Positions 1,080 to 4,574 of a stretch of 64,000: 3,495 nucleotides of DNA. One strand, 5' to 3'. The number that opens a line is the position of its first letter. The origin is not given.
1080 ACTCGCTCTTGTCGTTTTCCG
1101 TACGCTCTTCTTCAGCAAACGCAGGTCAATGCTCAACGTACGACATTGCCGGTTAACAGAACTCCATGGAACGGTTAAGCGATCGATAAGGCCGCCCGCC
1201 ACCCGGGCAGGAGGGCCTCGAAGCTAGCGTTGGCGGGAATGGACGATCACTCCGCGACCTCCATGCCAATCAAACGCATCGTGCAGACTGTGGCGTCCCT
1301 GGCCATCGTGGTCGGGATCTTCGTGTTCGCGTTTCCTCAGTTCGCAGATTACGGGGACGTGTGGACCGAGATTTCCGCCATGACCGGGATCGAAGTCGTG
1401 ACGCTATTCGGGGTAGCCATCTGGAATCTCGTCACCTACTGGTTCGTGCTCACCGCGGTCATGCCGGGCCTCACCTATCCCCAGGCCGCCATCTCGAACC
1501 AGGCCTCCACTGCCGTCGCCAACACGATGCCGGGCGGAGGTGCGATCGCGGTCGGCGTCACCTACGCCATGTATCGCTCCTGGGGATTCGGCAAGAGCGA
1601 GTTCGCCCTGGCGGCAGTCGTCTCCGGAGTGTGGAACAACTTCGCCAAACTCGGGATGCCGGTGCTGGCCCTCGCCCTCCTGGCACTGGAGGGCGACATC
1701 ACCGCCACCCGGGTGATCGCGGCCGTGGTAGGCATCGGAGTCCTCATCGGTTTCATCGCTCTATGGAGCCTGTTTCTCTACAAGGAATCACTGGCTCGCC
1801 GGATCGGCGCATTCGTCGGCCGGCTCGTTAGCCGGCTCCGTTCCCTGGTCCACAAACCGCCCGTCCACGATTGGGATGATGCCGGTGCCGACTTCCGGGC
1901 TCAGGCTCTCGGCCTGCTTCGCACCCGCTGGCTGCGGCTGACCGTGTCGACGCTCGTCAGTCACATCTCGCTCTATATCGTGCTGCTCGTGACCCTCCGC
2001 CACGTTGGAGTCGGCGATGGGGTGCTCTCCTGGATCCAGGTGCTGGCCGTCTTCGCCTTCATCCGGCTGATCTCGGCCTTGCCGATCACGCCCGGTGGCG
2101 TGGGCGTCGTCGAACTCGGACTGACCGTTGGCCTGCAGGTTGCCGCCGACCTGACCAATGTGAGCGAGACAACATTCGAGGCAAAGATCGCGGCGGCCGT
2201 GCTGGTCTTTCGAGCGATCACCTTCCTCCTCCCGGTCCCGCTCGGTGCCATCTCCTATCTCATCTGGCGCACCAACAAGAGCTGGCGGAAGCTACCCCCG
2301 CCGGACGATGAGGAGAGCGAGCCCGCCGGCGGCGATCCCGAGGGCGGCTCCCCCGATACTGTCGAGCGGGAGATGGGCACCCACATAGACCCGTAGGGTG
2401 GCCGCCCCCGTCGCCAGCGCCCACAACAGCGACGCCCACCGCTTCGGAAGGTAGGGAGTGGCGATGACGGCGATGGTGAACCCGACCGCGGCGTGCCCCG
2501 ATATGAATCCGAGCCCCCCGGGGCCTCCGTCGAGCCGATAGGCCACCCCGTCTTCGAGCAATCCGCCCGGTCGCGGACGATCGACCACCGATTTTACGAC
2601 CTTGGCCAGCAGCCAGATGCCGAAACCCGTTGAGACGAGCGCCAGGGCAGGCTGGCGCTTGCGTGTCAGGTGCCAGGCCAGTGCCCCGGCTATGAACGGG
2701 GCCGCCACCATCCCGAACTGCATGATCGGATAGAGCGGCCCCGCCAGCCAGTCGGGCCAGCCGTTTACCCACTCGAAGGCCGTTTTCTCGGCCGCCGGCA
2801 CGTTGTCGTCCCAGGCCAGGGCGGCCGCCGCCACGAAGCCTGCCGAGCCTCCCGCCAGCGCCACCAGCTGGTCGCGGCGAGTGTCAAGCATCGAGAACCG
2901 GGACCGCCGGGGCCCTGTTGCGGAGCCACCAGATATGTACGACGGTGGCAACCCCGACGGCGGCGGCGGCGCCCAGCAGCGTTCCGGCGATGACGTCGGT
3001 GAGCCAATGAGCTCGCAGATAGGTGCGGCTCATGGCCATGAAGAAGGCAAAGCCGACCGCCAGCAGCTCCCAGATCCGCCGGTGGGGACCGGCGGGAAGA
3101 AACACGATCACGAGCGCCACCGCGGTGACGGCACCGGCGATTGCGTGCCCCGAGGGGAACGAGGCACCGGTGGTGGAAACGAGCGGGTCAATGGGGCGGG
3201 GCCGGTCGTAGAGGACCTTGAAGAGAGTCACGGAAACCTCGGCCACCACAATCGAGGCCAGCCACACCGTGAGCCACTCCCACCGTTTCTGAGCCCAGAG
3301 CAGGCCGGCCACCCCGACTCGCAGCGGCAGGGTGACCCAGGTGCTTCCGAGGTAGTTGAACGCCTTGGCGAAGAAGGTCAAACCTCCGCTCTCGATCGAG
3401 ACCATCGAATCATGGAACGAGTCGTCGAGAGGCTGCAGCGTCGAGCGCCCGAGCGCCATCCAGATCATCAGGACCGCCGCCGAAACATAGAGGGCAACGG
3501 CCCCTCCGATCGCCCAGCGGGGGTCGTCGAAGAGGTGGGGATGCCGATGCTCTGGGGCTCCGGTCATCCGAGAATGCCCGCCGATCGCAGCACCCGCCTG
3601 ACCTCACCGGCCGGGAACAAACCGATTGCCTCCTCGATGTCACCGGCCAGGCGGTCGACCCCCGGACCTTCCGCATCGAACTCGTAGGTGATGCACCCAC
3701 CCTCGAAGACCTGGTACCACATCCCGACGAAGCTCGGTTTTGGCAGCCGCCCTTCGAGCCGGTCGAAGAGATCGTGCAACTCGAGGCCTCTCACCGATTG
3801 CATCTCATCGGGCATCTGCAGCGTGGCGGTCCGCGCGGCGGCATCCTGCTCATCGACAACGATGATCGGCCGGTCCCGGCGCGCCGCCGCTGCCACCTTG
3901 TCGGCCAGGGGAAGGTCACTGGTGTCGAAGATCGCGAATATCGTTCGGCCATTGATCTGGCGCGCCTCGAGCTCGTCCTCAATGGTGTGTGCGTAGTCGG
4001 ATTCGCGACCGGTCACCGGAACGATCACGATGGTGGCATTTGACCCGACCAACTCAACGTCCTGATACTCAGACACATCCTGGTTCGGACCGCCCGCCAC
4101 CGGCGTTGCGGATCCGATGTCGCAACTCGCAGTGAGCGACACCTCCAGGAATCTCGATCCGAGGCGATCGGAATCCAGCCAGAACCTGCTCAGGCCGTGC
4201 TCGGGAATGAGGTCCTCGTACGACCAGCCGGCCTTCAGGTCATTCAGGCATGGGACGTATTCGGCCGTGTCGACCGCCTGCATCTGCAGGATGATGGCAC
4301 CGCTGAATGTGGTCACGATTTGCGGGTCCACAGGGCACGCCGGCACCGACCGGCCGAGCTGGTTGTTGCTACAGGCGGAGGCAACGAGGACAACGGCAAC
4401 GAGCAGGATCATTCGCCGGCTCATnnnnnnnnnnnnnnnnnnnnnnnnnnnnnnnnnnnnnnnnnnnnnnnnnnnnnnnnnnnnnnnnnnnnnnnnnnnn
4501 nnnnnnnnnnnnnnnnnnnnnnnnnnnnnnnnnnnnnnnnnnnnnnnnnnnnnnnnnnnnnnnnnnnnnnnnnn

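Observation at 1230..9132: Translationally coupled PAP2-PAP2-lipoprotein-(PAP2+kinase) operon flanked by an MMPL exporter and a flippase-like protein: candidate envelope-lipid remodelling system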

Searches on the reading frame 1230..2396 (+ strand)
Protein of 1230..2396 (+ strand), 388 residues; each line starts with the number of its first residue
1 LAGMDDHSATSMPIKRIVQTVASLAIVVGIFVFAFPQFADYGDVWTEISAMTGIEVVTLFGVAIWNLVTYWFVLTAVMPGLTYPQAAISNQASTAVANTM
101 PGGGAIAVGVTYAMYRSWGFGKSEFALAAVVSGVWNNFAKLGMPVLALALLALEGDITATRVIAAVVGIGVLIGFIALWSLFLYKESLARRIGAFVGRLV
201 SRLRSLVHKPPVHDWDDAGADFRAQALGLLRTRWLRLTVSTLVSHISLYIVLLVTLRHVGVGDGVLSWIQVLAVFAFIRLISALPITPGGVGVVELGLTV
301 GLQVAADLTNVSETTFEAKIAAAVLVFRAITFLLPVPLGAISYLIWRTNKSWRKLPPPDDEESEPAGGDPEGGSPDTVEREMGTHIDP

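Call 9: search_protein_families(library=pfam, proteins=[window:1230-2396:+], max_evalue=0.01)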
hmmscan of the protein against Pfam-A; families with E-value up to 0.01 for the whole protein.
window:1230-2396:+ (388 aa): 1 family
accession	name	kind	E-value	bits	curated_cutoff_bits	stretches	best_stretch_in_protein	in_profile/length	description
PF03706.18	LPG_synthase_TM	-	5.8e-16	59.3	33.4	1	21-339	2-302/302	Lysylphosphatidylglycerol synthase TM region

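Call 10: search_protein_families(library=ncbifam, proteins=[window:1230-2396:+], max_evalue=0.01)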
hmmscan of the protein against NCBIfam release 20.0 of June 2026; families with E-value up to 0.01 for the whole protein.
window:1230-2396:+ (388 aa): 2 families
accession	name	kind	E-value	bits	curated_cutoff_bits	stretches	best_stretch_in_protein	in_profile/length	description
NF033480.1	bifunc_MprF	equivalog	1.4e-11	43.5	600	2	235-352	197-302/841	bifunctional lysylphosphatidylglycerol flippase/synthetase MprF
TIGR00374.1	TIGR00374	subfamily_domain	1.2e-07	31.4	43.2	1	146-349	122-316/323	flippase-like domain-containing protein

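Call 79: search_protein_families(library=padloc, proteins=[window:1230-2396:+], max_evalue=0.001)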
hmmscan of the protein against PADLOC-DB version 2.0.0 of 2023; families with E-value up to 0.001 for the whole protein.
window:1230-2396:+ (388 aa): 0 families

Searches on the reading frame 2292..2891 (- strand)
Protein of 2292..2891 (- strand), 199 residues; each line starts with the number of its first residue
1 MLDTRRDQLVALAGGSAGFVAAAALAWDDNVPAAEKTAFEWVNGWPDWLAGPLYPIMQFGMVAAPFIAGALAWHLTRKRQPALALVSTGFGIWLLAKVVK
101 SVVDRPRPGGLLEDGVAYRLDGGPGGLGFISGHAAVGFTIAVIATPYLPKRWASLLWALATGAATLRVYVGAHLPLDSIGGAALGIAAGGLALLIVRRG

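Call 9: search_protein_families(library=pfam, proteins=[window:2292-2891:-], max_evalue=0.01)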
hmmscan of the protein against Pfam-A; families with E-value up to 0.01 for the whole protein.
window:2292-2891:- (199 aa): 2 families
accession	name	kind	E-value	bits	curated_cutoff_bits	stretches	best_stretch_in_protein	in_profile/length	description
PF01569.27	PAP2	-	1.4e-16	60.9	27.2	1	85-197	6-126/130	PAP2 superfamily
PF14378.12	PAP2_3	-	0.0029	17.9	27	0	129-188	127-187/190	PAP2 superfamily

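Call 10: search_protein_families(library=ncbifam, proteins=[window:2292-2891:-], max_evalue=0.01)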
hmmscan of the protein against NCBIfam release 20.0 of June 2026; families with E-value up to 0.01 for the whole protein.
window:2292-2891:- (199 aa): 2 families
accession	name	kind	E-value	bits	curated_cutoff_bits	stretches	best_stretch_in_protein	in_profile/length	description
NF047884.1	UdeprDiPSep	equivalog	1e-08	35.3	250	1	71-192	63-183/188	undecaprenyl-diphosphatase SepP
NF008813.0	PRK11837.1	equivalog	9.5e-07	28.9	229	1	127-195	103-171/202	undecaprenyl-diphosphate phosphatase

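Call 57: search_solved_structures(query=window:2292-2891:-, max_evalue=0.01, show_alignments=1)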
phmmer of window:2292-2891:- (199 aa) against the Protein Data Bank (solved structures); distinct sequences matched with E-value up to 0.01: 1.
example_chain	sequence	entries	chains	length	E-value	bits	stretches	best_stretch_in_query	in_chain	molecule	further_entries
6ebu_A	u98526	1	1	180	1.5e-06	31.5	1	94-194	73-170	LpxE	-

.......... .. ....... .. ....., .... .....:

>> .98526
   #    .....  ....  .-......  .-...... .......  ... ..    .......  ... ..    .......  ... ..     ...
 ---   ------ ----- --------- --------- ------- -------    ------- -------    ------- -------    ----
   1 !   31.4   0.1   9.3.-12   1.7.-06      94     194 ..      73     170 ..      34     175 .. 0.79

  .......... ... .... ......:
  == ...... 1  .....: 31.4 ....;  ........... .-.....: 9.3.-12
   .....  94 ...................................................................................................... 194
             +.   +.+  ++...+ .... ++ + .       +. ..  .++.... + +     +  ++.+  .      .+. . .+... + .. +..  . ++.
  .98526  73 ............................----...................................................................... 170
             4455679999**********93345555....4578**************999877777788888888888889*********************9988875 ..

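Call 79: search_protein_families(library=padloc, proteins=[window:2292-2891:-], max_evalue=0.001)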
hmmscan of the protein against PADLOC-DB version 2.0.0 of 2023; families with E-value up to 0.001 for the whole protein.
window:2292-2891:- (199 aa): 0 families

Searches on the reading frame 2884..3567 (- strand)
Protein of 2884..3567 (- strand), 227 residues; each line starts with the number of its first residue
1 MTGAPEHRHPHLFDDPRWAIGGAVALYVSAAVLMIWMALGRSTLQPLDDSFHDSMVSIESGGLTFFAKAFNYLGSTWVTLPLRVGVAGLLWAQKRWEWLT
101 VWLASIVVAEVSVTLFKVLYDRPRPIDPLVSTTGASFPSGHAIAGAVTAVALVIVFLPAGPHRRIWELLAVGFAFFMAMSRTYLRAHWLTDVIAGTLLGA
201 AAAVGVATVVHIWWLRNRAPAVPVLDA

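Call 9: search_protein_families(library=pfam, proteins=[window:2884-3567:-], max_evalue=0.01)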
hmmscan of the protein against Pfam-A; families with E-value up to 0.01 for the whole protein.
window:2884-3567:- (227 aa): 1 family
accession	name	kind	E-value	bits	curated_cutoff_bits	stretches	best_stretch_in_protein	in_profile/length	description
PF01569.27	PAP2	-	2.1e-18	66.7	27.2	1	101-211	4-126/130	PAP2 superfamily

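Call 10: search_protein_families(library=ncbifam, proteins=[window:2884-3567:-], max_evalue=0.01)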
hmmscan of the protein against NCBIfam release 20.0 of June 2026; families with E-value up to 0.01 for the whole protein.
window:2884-3567:- (227 aa): 3 families
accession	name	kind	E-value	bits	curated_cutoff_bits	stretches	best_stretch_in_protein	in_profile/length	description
NF047884.1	UdeprDiPSep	equivalog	2.7e-08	33.9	250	1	72-204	50-181/188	undecaprenyl-diphosphatase SepP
NF007975.0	PRK10699.1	equivalog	2e-05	24.1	261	1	132-210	154-229/254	phosphatidylglycerophosphatase B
NF008813.0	PRK11837.1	equivalog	0.0046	16.9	229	1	131-210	99-171/202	undecaprenyl-diphosphate phosphatase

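Call 56: search_solved_structures(query=window:2884-3567:-, max_evalue=0.01, show_alignments=1)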
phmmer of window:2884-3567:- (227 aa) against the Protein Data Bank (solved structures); distinct sequences matched with E-value up to 0.01: 10.
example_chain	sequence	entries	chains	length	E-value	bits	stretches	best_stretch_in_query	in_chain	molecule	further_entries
5jki_A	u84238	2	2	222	3.7e-13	52.7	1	32-200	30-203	Putative lipid phosphate phosphatase YodM | Phosphatidylglycerophosphatase B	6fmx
9htz_A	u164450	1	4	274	1.9e-06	30.7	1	124-204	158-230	Phosphatase PAP2 family protein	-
6ebu_A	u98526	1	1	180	6.4e-06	29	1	65-202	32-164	LpxE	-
2akc_A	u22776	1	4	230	0.00043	23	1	123-208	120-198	class A nonspecific acid phosphatase PhoN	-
2a96_A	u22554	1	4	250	0.00049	22.8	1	123-208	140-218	class A nonspecific acid phosphatase PhoN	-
2ipb_A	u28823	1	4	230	0.0008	22.1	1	123-208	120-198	Class A nonspecific acid phosphatase PhoN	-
9qcj_A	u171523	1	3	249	0.0043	19.7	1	132-204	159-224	Major phosphate-irrepressible acid phosphatase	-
9qci_A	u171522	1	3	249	0.0048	19.6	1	131-204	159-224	Major phosphate-irrepressible acid phosphatase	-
1iw8_A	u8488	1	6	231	0.0059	19.3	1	134-204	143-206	acid phosphatase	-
1d2t_A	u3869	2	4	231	0.008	18.8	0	134-204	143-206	ACID PHOSPHATASE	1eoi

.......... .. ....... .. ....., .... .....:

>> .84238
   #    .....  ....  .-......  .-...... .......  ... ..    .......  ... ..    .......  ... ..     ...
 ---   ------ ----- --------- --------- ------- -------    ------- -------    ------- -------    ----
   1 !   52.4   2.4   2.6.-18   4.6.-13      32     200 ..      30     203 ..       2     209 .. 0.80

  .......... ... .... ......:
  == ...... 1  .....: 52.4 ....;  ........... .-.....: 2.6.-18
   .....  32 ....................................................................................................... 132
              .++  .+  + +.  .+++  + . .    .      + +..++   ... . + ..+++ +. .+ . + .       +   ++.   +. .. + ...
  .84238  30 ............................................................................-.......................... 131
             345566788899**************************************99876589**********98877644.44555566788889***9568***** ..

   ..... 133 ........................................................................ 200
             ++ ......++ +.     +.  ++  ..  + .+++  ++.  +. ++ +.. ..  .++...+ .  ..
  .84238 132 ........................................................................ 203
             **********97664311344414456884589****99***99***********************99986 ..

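Call 79: search_protein_families(library=padloc, proteins=[window:2884-3567:-], max_evalue=0.001)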
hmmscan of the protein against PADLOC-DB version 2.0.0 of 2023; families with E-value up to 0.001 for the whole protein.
window:2884-3567:- (227 aa): 0 families

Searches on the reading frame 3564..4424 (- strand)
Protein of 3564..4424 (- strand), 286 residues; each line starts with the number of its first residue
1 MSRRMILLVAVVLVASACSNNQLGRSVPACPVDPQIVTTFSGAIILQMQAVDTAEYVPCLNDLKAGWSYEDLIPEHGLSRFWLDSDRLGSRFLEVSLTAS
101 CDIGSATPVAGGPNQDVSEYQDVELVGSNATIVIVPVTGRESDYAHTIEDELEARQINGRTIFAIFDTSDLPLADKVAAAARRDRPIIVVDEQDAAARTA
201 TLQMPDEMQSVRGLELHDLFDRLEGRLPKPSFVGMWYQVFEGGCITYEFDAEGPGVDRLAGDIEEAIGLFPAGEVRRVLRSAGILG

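Call 9: search_protein_families(library=pfam, proteins=[window:3564-4424:-], max_evalue=0.01)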
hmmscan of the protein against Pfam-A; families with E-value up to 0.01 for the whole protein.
window:3564-4424:- (286 aa): 1 family
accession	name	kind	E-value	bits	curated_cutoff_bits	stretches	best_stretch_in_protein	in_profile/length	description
PF03129.25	HGTP_anticodon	-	0.0022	18.5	21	1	132-222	2-90/94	Anticodon binding domain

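Call 10: search_protein_families(library=ncbifam, proteins=[window:3564-4424:-], max_evalue=0.01)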
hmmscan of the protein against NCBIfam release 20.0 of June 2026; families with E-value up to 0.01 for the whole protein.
window:3564-4424:- (286 aa): 0 families

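Call 24: find_homologous_proteins(query=window:3564-4424:-)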
Query window:3564-4424:- (286 aa): 90 proteins with E <= 0.001 among 5392 candidates.
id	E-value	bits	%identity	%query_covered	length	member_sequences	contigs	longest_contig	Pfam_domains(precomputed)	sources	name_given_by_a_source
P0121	6.2e-186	635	100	100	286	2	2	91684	-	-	-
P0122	6.1e-149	513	79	100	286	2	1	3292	PF03129.26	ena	-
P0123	1.0e-146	506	76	100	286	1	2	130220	-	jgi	jgi:hypothetical protein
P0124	4.1e-145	501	78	100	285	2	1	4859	-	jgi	jgi:hypothetical protein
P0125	1.7e-144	499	77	100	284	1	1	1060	PF03129.26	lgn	-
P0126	4.2e-142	491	77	100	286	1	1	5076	-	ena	-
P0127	5.2e-141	487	77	100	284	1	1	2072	-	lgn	-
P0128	9.4e-141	486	75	100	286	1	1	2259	-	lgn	-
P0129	6.2e-140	484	74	100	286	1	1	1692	-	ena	-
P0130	6.2e-139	480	74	100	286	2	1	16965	PF03129.26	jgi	jgi:hypothetical protein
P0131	9.7e-139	480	73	100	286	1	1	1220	-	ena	-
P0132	1.3e-137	476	75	100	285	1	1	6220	-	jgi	jgi:hypothetical protein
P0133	1.9e-136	472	72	99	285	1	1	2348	-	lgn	-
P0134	2.1e-136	472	74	99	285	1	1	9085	-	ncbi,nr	ncbi:MAG: hypothetical protein HKN80_14810 [Acidimicrobiia bacterium]|nr:hypothetical protein [Acidi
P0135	5.7e-136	471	75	94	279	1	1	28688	-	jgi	jgi:hypothetical protein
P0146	1.1e-123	430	67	99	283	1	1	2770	PF03129.26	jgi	jgi:hypothetical protein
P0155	6.4e-117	408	64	100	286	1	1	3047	PF03129.26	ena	-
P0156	4.6e-116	405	62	99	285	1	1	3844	PF03129.26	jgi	jgi:hypothetical protein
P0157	2.7e-110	386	60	100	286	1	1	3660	PF03129.26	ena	-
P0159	4.0e-109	383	60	100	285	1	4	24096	PF03129.26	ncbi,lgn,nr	ncbi:MAG: hypothetical protein HKN74_12955 [Acidimicrobiia bacterium]|nr:hypothetical protein [Acidi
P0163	8.1e-104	365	58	100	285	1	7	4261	PF03129.26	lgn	-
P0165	2.3e-93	331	64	85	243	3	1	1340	PF03129.26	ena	-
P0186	5.8e-44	169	35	98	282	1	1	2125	PF03129.26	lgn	-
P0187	1.5e-43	167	37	99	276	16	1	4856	PF03129.26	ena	-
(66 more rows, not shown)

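Call 32: predict_structure(alignment_id=A2)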
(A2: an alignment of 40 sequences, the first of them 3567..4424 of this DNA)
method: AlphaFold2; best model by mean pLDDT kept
length: 286 residues; sequences in the alignment: 40
mean_pLDDT: 91.6   pTM: 0.82
mean pLDDT of the five models: 91.6, 90.5, 90.5, 89.5, 89.0
residues with pLDDT >= 90: 227; 70-90: 42; 50-70: 16; < 50: 1
segments of 3 or more residues with pLDDT < 50: none
pLDDT, mean of each block of 10 residues (from residue 1): 72 61 76 85 90 96 94 95 97 98 96 89 97 95 96 94 93 92 95 97 95 97 95 98 98 95 96 91 79
secondary structure, 60 per line:
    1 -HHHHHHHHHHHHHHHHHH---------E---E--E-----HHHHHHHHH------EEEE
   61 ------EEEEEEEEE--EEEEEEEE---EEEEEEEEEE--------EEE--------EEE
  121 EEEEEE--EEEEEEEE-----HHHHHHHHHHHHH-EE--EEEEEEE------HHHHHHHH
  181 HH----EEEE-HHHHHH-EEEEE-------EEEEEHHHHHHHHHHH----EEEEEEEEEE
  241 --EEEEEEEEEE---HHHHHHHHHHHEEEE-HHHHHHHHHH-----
elements in order: H2-19 H42-50 E57-60 E67-75 E78-85 E89-98 E107-109 E118-126 E129-136 H142-154 E160-166 H173-182 E187-190 H192-197 E199-203 E211-215 H216-226 E231-240 E243-252 H256-266 E267-270 H272-281

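Call 36: fold_search(model_id=the predicted structure, library=pdb)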
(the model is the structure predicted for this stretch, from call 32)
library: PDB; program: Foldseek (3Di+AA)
matches with E <= 10: 1291; with E <= 0.001: 173
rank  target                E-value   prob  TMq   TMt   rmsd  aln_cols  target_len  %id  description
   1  3ugt_D                2.8e-06  1.00  0.30  0.21   3.1       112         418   15  Crystal structure of the yeast mitochondrial threonyl-tRNA synthetase - orthorhombic crystal form (released 2012-02-22)
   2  4yye_A                4.9e-06  1.00  0.29  0.21   3.3       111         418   16  Crystal structure of the yeast mitochondrial threonyl-tRNA synthetase (MST1) in complex with the canonical tRNAThr and (released 2016-01-06)
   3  8wih_B                4.9e-06  1.00  0.31  0.23  13.3       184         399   11  Crystal structure of E. coli ThrS catalytic domain mutant G463A in complex with ATP (released 2024-07-24)
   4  3ugq                  5.6e-06  1.00  0.30  0.20   3.1       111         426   15  Crystal structure of the apo form of the yeast mitochondrial threonyl-tRNA synthetase determined at 2.1 Angstrom resolut (released 2012-02-22)
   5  8h99_B                6.7e-06  1.00  0.29  0.21   2.4        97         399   14  Crystal structure of E. coli ThrS catalytic domain mutant (released 2023-02-08)
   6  4yye_B                6.7e-06  1.00  0.29  0.21   3.1       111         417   14  Crystal structure of the yeast mitochondrial threonyl-tRNA synthetase (MST1) in complex with the canonical tRNAThr and (released 2016-01-06)
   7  7wm7_B                7.6e-06  1.00  0.29  0.21   2.2        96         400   16  Threonyl-tRNA synthetase from Salmonella enterica in complex with an inhibitor (released 2022-04-27)
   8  8wig_A                8.6e-06  1.00  0.29  0.21   2.3        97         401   12  Crystal structure of E. coli ThrS catalytic domain mutant G463S/Q484A (released 2024-07-24)
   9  4eo4_C                8.6e-06  1.00  0.32  0.23  13.5       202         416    9  Crystal structure of the yeast mitochondrial threonyl-tRNA synthetase (MST1) in complex with seryl sulfamoyl adenylate (released 2012-07-11)
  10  4eo4_B                9.1e-06  1.00  0.30  0.21   3.0       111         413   15  Crystal structure of the yeast mitochondrial threonyl-tRNA synthetase (MST1) in complex with seryl sulfamoyl adenylate (released 2012-07-11)
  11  3uh0                  9.7e-06  1.00  0.30  0.21   3.1       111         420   15  Crystal structure of the yeast mitochondrial threonyl-tRNA synthetase (MST1) in complex with threonyl sulfamoyl adenylat (released 2012-02-22)
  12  8h9a                  1.2e-05  1.00  0.29  0.21   2.2        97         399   13  Crystal structure of chemically modified E. coli ThrS catalytic domain 2 (released 2023-02-08)
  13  7l3o_D                1.2e-05  1.00  0.29  0.21   2.2        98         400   18  Crystal Structure of the RNA binding domain of Threonyl-tRNA synthetase from Cryptosporidium parvum Iowa II (released 2020-12-30)
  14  7wmi_A                1.2e-05  1.00  0.29  0.21   2.2        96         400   16  Threonyl-tRNA synthetase from Salmonella enterica in complex with an inhibitor (released 2022-04-27)
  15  4hwr_A                1.2e-05  1.00  0.29  0.21   2.3        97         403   13  Crystal structure of E. coli Threonyl-tRNA synthetase bound to a novel inhibitor (released 2013-09-18)
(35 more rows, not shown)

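Call 79: search_protein_families(library=padloc, proteins=[window:3564-4424:-], max_evalue=0.001)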
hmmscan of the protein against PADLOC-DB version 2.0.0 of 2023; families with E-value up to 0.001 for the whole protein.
window:3564-4424:- (286 aa): 0 families
